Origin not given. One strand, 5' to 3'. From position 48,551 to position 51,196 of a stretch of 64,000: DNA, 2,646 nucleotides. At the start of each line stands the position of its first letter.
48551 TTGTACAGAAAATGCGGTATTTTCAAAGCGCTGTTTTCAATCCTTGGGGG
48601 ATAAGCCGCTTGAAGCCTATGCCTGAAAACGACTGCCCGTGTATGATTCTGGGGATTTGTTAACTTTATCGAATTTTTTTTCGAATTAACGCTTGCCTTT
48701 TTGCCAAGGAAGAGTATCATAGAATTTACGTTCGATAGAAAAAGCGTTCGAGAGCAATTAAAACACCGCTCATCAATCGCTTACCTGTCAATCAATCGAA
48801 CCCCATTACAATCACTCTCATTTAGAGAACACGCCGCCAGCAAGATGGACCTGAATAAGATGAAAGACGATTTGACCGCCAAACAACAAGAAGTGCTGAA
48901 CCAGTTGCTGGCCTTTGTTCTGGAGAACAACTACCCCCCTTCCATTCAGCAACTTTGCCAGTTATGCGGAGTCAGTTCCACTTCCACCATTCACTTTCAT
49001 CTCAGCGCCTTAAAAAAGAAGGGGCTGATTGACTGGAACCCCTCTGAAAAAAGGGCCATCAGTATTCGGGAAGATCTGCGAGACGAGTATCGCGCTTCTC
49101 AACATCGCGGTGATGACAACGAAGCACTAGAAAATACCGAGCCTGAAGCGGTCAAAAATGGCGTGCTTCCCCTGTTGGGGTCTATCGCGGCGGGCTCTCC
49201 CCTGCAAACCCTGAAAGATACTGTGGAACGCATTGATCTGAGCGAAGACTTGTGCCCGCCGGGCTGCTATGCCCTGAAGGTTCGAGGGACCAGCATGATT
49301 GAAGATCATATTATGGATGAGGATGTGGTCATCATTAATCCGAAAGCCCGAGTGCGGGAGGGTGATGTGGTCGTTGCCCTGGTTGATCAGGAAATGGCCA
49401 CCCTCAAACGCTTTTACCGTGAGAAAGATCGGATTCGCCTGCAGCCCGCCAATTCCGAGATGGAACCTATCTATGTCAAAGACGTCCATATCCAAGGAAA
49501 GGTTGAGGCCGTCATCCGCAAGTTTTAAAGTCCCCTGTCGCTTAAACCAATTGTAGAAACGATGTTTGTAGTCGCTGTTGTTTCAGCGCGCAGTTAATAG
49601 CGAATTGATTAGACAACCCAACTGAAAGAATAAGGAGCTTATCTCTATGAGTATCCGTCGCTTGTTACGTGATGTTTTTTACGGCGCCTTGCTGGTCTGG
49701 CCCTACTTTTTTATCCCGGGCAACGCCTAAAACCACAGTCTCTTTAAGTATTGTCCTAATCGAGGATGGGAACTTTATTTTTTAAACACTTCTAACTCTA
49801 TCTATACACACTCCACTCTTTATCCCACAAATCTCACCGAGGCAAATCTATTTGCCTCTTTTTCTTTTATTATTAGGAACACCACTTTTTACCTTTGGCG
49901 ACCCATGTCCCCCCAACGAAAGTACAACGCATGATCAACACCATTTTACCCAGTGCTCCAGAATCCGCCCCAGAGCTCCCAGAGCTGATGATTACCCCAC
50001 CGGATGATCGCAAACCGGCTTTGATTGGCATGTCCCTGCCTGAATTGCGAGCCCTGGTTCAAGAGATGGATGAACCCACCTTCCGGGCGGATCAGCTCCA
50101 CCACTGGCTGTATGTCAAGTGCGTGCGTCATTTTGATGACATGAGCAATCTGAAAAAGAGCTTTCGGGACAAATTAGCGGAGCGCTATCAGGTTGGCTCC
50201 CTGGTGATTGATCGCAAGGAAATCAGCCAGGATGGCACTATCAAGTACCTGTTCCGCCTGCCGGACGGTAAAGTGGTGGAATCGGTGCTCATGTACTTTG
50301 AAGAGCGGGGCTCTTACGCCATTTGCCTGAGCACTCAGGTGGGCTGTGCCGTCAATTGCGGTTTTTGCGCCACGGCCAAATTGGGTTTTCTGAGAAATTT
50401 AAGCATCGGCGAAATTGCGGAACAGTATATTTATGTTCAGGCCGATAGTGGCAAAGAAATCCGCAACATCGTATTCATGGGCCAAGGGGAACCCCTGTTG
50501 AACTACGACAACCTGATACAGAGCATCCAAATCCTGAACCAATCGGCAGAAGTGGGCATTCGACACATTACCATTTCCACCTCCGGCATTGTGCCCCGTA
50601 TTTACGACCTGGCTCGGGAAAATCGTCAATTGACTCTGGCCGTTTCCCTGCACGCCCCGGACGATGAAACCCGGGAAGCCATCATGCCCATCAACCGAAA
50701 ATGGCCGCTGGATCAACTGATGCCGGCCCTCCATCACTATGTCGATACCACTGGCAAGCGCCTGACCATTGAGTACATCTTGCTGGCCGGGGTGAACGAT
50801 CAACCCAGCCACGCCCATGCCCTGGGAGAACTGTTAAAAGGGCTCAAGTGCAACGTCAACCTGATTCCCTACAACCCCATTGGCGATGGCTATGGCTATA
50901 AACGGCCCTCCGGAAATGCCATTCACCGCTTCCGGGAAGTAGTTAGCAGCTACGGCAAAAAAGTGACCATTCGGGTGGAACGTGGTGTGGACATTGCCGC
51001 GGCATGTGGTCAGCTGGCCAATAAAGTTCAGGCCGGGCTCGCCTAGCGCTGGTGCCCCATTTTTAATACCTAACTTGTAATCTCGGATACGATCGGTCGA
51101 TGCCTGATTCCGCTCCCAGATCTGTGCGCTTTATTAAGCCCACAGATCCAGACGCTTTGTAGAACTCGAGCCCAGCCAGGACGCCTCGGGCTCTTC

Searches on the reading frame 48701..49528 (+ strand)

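Call 31: search_protein_families(library=pfam, proteins=[window:48701-49528:+], max_evalue=0.001)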
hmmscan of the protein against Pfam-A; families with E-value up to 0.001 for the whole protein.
window:48701-49528:+ (275 aa): 3 families
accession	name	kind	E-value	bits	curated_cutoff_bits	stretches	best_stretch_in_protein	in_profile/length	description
PF00717.28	Peptidase_S24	-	4.3e-29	101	23.3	1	157-268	1-115/116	Peptidase S24-like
PF01726.22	LexA_DNA_bind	-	6.7e-18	64.7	23.7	1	56-119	2-65/65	LexA DNA binding domain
PF08279.18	HTH_11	-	0.00072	19.8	25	0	66-109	2-44/55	HTH domain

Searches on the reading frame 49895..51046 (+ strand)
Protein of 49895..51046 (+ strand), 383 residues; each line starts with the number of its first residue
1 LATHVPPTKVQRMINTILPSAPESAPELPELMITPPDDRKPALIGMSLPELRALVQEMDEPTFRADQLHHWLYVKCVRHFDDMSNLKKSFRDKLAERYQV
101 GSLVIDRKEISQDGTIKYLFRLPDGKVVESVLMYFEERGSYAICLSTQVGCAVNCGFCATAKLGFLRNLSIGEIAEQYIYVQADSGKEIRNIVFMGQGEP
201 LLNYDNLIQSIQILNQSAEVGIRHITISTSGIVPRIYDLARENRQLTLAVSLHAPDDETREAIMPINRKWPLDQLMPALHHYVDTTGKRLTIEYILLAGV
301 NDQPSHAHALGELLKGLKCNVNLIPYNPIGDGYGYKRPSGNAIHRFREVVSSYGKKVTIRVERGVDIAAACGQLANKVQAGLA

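Call 32: search_protein_families(library=pfam, proteins=[window:49895-51046:+], max_evalue=0.001)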
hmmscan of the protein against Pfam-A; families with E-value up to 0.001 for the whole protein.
window:49895-51046:+ (383 aa): 2 families
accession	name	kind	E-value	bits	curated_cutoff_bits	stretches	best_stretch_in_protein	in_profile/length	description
PF04055.27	Radical_SAM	-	1.4e-17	64.8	29.5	1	146-303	2-157/166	Radical SAM superfamily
PF21016.3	RlmN_N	-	1.2e-16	60.6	24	1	43-99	3-59/60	Ribosomal RNA large subunit methyltransferase N-terminal domain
